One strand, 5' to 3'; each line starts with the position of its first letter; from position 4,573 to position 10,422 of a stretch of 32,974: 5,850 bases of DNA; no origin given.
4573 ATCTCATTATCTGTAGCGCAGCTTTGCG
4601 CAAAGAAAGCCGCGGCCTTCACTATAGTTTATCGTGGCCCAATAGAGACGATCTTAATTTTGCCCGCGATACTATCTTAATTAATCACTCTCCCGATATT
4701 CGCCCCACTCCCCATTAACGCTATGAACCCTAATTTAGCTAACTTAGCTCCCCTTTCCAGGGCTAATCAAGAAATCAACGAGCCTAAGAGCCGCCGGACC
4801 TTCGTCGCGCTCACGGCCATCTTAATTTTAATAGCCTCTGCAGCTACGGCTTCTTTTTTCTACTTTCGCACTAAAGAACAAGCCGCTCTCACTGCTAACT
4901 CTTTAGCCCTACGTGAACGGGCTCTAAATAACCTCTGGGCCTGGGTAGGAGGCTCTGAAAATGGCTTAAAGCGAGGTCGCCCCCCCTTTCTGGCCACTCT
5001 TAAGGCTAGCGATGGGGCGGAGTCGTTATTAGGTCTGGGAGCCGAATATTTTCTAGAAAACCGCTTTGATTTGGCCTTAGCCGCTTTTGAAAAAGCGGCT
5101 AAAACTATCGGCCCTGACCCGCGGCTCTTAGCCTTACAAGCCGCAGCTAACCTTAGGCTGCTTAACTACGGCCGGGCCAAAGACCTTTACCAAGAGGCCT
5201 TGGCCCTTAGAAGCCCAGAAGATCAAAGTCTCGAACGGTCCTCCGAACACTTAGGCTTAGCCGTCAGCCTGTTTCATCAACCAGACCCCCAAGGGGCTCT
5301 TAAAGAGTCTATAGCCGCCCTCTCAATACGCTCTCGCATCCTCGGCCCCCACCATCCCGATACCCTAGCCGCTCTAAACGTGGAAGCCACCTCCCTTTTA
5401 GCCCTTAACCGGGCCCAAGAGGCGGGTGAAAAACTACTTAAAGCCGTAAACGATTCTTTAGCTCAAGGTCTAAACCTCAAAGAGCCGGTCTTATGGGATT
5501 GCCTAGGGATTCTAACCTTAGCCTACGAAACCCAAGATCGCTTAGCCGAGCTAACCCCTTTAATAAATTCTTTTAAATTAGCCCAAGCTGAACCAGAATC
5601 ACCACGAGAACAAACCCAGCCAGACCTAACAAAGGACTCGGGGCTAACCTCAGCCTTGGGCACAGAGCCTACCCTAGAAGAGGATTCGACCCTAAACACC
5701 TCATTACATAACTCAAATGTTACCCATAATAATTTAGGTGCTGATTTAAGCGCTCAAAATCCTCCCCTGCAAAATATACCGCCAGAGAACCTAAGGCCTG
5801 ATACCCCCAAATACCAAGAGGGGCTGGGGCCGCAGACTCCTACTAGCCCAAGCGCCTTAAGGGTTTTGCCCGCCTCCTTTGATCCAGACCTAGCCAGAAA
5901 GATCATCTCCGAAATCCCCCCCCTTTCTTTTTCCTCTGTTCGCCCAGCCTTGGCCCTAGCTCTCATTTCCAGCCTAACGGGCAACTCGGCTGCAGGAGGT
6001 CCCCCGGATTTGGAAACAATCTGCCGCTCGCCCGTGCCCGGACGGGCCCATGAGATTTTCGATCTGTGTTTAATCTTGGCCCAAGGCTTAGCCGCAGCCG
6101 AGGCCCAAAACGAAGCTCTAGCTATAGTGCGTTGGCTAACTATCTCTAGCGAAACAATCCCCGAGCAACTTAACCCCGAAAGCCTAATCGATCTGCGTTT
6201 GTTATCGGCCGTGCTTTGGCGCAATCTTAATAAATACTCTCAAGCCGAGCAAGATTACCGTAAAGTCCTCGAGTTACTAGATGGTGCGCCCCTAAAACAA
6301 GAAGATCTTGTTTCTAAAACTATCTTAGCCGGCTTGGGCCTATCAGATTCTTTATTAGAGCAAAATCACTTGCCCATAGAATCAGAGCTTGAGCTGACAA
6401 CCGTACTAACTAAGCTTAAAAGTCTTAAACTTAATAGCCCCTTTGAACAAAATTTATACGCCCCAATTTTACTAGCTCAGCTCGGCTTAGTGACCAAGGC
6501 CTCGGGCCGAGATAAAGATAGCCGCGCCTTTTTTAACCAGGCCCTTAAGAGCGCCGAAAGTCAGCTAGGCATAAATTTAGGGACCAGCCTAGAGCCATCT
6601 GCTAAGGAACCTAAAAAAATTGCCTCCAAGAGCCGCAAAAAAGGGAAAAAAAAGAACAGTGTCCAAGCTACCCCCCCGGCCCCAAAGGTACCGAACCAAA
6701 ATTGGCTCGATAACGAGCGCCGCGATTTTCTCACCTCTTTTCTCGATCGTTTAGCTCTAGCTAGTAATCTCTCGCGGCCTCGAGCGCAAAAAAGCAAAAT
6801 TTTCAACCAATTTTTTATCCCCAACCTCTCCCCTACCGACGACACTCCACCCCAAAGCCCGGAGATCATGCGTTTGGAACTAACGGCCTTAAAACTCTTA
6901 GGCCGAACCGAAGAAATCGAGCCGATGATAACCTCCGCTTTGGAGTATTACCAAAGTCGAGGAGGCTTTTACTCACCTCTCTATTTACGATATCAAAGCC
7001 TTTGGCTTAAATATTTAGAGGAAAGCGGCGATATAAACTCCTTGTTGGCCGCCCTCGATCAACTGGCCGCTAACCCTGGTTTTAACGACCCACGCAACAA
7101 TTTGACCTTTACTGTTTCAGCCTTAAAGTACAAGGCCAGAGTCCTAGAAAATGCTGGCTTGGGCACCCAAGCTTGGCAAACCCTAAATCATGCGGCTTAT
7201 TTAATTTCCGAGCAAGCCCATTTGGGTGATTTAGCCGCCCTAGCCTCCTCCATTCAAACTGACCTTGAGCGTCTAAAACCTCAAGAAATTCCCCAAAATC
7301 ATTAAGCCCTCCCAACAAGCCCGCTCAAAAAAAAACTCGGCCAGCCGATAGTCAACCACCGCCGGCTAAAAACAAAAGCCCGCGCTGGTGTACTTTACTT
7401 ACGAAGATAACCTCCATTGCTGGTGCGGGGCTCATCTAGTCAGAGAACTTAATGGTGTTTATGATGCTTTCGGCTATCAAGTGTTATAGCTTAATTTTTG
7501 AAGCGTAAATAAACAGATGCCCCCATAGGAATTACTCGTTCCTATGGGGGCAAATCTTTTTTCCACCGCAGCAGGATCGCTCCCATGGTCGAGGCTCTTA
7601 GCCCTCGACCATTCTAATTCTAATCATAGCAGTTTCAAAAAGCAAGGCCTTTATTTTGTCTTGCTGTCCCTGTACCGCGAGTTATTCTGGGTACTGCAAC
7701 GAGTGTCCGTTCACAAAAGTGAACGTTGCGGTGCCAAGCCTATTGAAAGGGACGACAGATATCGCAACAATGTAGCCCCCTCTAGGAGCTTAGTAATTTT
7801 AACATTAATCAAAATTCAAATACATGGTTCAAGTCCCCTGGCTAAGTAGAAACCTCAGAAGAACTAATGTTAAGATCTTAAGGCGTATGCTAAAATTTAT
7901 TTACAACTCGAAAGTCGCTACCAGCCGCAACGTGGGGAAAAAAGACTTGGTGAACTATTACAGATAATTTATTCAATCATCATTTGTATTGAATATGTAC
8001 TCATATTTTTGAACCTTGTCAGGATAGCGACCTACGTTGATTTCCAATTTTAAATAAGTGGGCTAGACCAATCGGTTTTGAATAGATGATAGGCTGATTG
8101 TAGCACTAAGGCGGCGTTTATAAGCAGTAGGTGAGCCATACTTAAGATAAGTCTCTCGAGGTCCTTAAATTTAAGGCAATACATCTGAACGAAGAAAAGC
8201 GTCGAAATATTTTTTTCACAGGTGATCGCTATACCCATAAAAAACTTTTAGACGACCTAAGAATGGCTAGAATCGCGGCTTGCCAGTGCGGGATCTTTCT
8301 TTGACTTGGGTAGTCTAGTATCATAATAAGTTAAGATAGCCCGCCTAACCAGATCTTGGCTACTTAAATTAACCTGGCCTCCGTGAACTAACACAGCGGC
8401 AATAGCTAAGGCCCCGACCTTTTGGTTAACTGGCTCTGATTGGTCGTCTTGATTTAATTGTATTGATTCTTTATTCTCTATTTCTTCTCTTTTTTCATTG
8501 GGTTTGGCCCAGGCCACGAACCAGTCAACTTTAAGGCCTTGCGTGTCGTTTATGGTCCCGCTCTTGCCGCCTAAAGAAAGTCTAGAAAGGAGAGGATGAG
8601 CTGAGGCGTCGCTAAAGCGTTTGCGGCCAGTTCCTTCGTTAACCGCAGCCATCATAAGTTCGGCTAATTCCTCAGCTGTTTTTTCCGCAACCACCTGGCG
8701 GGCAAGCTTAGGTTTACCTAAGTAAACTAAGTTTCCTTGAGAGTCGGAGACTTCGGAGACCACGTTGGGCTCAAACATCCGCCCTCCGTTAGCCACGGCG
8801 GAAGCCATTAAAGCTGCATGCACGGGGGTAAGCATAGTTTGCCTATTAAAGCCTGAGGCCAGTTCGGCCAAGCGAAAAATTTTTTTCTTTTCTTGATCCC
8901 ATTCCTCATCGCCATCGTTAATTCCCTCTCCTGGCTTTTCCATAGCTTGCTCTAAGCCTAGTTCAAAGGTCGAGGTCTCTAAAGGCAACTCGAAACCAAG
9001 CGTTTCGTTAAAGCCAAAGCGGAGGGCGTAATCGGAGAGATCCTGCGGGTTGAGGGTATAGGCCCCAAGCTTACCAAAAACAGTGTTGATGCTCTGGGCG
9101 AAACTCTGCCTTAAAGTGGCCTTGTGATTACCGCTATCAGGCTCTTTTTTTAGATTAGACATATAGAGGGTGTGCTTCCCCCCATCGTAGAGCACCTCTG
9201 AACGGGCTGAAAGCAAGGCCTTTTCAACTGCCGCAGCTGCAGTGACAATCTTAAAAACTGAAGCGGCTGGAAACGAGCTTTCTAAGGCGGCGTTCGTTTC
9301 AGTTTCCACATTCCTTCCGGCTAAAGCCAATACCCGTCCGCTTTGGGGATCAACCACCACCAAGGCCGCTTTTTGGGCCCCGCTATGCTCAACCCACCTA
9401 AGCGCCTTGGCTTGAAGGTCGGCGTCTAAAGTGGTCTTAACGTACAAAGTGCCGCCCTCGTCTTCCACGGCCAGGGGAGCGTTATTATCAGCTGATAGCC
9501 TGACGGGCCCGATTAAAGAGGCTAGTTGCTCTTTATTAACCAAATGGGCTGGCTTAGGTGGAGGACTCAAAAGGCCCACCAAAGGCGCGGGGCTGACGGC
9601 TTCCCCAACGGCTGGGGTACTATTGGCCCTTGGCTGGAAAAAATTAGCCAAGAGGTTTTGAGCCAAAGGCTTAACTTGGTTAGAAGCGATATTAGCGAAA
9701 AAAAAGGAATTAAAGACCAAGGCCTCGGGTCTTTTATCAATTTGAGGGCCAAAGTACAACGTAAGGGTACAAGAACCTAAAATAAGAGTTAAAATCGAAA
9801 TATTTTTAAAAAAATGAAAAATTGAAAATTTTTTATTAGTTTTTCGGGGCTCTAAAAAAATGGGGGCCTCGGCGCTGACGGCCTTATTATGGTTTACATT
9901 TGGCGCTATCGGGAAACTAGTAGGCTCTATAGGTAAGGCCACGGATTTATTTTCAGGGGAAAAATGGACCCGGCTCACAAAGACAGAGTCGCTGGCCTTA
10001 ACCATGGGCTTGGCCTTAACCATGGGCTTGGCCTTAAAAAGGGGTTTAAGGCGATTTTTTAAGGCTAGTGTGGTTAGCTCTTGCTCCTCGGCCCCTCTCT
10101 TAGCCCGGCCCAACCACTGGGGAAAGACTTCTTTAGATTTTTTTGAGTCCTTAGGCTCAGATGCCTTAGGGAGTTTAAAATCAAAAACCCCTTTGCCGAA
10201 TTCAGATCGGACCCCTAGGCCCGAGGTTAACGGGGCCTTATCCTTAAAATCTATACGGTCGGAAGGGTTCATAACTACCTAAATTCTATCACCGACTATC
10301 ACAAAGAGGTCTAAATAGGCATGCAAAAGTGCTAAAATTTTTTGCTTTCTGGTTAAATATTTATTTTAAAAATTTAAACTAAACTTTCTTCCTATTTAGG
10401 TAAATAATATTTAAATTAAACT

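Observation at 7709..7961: Five-copy family of a 250-400 nt ORF-free, apparently structured element (R)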

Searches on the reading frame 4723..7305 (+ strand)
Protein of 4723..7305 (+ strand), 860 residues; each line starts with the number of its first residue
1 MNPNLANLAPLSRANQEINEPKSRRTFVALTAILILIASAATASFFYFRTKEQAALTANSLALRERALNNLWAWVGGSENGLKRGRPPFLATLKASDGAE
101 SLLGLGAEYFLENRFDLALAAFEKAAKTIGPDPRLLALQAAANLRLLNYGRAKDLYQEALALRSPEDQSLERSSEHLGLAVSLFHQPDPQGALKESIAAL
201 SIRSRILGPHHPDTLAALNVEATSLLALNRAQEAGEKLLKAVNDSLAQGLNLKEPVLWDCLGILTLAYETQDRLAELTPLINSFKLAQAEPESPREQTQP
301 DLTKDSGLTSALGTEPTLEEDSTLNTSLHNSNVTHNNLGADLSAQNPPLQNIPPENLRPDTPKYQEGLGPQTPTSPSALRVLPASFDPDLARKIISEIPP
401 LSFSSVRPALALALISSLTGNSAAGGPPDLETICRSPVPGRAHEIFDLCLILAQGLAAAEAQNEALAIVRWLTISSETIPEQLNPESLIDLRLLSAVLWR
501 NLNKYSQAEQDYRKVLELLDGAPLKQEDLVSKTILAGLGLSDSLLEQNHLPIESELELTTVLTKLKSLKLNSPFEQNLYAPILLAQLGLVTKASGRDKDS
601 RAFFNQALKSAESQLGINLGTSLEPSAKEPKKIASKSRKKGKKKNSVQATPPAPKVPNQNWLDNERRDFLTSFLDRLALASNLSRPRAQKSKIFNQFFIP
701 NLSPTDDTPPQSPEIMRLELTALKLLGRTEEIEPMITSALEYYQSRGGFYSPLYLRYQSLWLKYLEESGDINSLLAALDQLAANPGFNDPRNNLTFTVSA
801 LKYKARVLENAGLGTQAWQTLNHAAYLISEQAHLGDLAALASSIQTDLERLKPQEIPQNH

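Call 66: find_encoding_contigs(protein=window:4723-7305:+, flank=10000, max_places=10)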
Protein window:4723-7305:+ (860 aa): no gene with exactly this product is on record in the collection.

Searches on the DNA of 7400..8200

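Call 12: search_rna_families(source=window, start=7400, end=8200, threshold=evalue, max_evalue=10, show_alignments=3)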
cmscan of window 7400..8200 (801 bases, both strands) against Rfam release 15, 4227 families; matches with E-value up to 10: 6.
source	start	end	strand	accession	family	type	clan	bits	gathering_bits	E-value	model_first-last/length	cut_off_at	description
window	7426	7590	-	RF01702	Cyano-2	Gene; sRNA;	-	22.3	40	0.0032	1-204/204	no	Cyano-2 RNA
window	7417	7566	+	RF00007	U12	Gene; snRNA; splicing;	CL00006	19.6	53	0.18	1-151/151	no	U12 minor spliceosomal RNA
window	7511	7553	-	RF03704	MIR4380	Gene; miRNA;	-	14.6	83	10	1-82/82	no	MIR4380 microRNA precursor family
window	7515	7568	-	RF01813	rdlD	Gene; antitoxin;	-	14.3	50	7.4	1-66/66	no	rdlD antitoxin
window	7462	7577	-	RF02668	PsiU2-55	Gene; snRNA; snoRNA; scaRNA;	-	13.5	55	1.6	1-178/178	no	Drosophila small cajal body-specific RNA PsiU2-55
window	7789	7817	-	RF01748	nuoG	Cis-reg;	-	13.5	33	5.6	1-43/43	no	nuoG RNA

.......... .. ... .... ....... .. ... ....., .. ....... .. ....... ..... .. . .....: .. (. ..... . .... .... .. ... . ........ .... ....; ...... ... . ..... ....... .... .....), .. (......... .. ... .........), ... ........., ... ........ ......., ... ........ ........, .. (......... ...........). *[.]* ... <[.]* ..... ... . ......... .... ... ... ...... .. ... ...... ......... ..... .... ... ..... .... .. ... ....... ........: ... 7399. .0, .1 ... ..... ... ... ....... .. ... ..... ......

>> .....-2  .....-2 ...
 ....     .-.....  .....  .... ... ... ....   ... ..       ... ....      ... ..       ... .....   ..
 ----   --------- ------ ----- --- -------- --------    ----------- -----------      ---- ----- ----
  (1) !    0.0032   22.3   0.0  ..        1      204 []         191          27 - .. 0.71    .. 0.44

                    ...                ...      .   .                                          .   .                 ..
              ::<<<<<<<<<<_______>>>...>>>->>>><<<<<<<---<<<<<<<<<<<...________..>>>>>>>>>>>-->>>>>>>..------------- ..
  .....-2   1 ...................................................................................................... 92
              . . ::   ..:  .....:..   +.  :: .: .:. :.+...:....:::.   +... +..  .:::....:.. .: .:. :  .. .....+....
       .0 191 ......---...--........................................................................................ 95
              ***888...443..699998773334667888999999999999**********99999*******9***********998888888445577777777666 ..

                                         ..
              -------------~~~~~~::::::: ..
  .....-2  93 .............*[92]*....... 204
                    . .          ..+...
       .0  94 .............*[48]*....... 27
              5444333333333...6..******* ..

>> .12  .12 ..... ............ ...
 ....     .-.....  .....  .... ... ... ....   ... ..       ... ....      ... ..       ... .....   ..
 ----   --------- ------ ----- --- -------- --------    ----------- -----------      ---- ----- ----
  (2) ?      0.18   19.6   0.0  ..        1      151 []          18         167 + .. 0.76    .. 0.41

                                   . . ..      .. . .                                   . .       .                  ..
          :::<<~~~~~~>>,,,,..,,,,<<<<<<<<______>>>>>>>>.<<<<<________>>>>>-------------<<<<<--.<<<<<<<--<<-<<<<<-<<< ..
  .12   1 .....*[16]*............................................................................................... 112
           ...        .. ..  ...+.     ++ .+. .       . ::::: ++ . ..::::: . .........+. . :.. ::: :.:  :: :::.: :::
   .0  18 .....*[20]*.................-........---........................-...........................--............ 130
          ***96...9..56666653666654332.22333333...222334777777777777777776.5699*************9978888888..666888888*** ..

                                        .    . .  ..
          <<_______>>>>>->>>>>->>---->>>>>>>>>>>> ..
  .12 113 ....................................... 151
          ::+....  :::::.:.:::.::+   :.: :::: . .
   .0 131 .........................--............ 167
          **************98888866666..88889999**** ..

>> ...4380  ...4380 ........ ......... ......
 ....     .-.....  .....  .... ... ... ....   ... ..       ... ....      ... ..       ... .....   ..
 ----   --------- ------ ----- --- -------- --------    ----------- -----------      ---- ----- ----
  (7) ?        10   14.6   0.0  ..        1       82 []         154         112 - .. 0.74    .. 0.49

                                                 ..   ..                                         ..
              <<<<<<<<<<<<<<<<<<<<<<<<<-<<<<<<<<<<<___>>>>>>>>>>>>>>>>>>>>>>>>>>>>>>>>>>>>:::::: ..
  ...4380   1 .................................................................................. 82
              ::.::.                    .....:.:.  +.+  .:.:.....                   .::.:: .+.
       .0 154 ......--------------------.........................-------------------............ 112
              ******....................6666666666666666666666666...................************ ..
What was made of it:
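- Tried and rejected: A Cyano-2 match at 7426-7590 (22 bits against a gathering score of 40; call 12) is the terminator hairpin upstream of c2, not R.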

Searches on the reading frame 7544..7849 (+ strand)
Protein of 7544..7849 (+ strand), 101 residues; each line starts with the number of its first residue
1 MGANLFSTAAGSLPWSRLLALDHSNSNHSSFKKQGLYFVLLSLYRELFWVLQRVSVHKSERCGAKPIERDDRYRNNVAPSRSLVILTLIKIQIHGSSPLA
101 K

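Call 21: search_protein_families(library=pfam, proteins=[window:7544-7849:+], max_evalue=0.01)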
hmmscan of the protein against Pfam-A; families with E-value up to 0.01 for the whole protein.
window:7544-7849:+ (101 aa): 0 families

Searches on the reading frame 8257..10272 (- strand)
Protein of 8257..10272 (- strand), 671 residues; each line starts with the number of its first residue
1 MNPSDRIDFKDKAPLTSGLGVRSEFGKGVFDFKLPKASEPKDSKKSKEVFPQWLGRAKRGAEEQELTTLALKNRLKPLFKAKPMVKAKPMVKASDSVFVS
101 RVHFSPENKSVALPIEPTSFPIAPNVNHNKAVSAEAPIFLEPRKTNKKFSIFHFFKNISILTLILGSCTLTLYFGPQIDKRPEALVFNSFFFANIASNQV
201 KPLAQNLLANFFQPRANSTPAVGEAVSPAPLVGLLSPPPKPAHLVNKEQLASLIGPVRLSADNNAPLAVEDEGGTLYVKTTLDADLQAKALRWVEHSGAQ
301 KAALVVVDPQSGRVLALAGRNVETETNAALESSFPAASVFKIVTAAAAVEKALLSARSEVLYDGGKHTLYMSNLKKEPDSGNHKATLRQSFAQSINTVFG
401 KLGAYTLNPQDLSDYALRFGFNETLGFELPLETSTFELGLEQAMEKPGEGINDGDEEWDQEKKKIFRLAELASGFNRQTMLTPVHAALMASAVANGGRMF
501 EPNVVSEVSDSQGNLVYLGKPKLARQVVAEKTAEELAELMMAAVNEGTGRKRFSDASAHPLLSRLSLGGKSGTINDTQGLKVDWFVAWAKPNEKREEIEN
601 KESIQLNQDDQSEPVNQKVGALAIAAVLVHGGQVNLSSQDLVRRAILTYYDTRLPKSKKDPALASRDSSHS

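Call 67: search_protein_families(library=pfam, max_evalue=0.001, proteins=[window:8257-10272:-])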
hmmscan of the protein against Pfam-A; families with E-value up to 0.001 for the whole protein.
window:8257-10272:- (671 aa): 1 family
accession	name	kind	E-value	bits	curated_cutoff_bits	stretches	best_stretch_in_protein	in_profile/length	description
PF00905.27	Transpeptidase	-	6.8e-34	117.9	22.1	1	303-591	2-267/299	Penicillin binding protein transpeptidase domain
